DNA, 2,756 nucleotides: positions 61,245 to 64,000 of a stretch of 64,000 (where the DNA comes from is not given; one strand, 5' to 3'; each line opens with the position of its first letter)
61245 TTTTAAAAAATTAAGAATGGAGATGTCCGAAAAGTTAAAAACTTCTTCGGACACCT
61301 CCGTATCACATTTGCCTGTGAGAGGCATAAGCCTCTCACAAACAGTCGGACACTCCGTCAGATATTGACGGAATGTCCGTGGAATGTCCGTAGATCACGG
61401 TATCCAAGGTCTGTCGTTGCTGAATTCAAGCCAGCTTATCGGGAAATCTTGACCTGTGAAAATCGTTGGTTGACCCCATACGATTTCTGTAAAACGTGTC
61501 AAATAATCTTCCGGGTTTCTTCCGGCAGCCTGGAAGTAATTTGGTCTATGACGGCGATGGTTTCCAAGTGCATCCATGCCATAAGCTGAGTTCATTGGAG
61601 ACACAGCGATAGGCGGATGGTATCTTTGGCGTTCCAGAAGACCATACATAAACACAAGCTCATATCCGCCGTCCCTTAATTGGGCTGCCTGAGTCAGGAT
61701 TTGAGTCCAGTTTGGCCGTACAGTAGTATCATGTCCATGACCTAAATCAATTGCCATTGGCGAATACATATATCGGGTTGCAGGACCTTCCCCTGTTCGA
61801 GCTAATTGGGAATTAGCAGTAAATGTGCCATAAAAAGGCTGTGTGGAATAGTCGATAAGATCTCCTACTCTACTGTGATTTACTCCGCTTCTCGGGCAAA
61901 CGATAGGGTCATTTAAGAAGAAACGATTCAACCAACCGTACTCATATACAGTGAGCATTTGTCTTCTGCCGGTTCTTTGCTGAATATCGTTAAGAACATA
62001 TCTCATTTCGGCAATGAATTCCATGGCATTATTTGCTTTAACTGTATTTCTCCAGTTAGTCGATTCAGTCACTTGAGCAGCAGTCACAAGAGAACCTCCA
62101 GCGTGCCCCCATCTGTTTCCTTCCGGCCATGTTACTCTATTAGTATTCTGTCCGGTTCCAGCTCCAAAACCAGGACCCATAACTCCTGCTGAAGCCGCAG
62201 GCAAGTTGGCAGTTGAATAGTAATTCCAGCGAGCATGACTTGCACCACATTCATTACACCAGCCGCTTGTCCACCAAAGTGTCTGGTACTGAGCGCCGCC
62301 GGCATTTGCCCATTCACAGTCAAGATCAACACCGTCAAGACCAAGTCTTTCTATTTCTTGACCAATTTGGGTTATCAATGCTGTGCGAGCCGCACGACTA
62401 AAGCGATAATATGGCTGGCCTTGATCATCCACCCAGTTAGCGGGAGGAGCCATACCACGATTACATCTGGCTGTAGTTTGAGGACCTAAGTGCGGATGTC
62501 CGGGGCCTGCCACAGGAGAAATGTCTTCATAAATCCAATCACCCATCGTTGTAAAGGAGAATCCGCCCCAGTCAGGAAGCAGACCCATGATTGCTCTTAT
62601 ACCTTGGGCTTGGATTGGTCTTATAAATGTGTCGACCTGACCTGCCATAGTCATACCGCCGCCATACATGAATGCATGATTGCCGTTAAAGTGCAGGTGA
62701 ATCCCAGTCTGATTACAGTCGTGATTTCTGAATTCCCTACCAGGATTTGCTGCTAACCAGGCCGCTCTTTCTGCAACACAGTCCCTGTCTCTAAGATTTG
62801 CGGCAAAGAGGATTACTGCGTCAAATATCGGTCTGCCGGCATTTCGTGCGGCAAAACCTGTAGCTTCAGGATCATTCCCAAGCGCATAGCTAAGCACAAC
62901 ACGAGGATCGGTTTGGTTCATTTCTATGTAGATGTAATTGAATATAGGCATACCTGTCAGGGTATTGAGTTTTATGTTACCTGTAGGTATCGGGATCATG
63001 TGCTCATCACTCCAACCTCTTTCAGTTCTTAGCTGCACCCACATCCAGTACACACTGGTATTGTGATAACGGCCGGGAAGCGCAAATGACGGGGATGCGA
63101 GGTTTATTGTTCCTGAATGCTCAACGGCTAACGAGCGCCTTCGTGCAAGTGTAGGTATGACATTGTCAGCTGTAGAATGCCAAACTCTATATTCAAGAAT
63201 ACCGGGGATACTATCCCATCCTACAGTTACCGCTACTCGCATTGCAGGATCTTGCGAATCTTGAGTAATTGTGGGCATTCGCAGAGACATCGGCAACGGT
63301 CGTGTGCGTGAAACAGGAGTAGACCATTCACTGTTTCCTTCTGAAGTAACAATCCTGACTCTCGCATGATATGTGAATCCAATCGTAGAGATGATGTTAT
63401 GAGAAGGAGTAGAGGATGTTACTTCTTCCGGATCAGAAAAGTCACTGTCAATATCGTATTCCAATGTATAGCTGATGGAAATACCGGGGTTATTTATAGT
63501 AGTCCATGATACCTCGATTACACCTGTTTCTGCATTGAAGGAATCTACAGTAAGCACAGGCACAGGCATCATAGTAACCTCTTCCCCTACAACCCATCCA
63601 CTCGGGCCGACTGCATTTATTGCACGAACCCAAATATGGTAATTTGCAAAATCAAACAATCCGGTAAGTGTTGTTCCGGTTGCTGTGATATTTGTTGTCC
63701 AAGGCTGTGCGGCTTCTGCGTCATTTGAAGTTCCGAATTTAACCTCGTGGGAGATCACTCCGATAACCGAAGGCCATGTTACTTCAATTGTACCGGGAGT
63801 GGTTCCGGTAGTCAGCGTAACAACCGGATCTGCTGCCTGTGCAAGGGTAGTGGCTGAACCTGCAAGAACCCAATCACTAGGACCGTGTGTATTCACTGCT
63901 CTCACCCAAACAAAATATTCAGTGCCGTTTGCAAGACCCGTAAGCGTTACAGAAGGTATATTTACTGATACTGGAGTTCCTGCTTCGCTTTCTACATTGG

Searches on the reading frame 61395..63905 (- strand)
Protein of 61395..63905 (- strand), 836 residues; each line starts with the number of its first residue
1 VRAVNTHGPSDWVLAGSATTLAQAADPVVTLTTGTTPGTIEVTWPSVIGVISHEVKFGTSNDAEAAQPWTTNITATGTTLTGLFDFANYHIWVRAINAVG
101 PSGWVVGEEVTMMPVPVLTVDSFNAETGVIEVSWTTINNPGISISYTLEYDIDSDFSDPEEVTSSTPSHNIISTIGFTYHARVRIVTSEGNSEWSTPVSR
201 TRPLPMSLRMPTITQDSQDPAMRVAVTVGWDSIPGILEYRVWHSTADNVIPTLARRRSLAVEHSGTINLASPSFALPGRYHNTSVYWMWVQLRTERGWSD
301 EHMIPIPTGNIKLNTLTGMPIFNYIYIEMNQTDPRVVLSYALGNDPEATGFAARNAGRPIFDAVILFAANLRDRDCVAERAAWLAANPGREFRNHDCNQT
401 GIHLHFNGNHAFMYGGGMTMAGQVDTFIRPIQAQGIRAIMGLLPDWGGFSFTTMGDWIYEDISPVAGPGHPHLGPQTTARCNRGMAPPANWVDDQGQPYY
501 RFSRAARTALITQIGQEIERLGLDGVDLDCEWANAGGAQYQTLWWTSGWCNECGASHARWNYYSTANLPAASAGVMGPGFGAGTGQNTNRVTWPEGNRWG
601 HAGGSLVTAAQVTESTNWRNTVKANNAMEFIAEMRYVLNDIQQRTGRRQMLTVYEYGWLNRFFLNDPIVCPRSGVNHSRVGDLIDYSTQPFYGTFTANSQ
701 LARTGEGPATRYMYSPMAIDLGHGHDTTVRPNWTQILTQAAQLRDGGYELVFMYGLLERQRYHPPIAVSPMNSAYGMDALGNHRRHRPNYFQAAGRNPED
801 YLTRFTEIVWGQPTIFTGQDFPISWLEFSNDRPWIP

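Call 8: search_protein_families(library=pfam, proteins=[window:61395-63905:-], max_evalue=0.01)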
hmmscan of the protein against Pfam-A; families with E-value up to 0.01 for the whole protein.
window:61395-63905:- (836 aa): 1 family
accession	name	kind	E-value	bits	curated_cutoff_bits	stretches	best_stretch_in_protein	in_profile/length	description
PF00041.27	fn3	-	2.8e-06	27.9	25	0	34-102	10-78/84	Fibronectin type III domain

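Call 72: search_solved_structures(query=window:61395-63905:-, max_evalue=1)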
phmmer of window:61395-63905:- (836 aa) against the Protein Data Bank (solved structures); distinct sequences matched with E-value up to 1: 16.
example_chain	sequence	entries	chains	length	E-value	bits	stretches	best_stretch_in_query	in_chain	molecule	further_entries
8u47_A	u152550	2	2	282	2.6e-06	29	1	422-456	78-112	Endo-beta-N-acetylglucosaminidase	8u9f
8u46_A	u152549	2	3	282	0.00018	22.9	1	422-456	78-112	Endo-beta-N-acetylglucosaminidase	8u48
1edt_A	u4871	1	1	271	0.0031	18.8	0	495-537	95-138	ENDO-BETA-N-ACETYLGLUCOSAMINIDASE H, ENDO H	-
30id_A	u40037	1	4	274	0.0039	18.5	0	495-537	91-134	Endo-beta-N-acetylglucosaminidase H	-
6ve1_A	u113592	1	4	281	0.0051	18.1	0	495-537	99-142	Endo-beta-N-acetylglucosaminidase H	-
1c90_A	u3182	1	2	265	0.007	17.6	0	495-537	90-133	ENDO-BETA-N-ACETYLGLUCOSAMINIDASE H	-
1c91_A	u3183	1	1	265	0.0076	17.5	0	495-537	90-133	ENDO-BETA-N-ACETYLGLUCOSAMINIDASE H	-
1c8x_A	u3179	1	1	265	0.0099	17.1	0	495-537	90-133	ENDO-BETA-N-ACETYLGLUCOSAMINIDASE H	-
1c3f_A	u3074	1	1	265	0.012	16.8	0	495-537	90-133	ENDO-BETA-N-ACETYLGLUCOSAMINIDASE H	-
1c92_A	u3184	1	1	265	0.016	16.4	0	495-537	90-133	ENDO-BETA-N-ACETYLGLUCOSAMINIDASE H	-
9vsf_A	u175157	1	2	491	0.019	16.2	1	14-146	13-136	Beta-1,3-glucanase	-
1c93_A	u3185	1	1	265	0.03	15.5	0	394-452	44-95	ENDO-BETA-N-ACETYLGLUCOSAMINIDASE H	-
1c8y_A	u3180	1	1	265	0.033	15.4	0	394-452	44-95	ENDO-BETA-N-ACETYLGLUCOSAMINIDASE H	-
4pbx_A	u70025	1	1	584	0.038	15.2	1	27-200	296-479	Receptor-type tyrosine-protein phosphatase S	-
2edy_A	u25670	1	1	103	0.41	11.8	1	27-102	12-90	Receptor-type tyrosine-protein phosphatase F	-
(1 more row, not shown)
